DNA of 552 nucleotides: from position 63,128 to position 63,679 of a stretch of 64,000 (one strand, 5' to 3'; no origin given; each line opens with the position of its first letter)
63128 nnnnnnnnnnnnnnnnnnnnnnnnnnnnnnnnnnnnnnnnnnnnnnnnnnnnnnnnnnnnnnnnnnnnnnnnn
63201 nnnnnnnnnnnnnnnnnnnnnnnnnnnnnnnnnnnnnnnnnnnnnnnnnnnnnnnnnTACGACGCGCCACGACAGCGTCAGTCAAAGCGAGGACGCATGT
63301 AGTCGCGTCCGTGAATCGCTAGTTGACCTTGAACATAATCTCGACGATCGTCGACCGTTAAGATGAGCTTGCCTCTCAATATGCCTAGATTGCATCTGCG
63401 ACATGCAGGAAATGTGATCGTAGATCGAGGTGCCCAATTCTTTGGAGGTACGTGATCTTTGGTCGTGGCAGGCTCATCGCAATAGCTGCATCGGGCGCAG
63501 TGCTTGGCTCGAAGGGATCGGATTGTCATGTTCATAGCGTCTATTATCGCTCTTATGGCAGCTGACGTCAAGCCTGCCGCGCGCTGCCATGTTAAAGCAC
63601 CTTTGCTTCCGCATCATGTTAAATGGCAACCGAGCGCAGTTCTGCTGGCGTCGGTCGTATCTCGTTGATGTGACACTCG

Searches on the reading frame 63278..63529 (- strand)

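Call 44: search_protein_families(library=pfam, max_evalue=0.01, proteins=[window:63278-63529:-])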
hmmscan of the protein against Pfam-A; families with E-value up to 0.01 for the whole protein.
window:63278-63529:- (83 aa): 1 family
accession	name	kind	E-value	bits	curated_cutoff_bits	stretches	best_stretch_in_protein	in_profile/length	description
PF14279.12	HNH_5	-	0.0088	16.4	27.5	0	14-47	1-40/56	HNH endonuclease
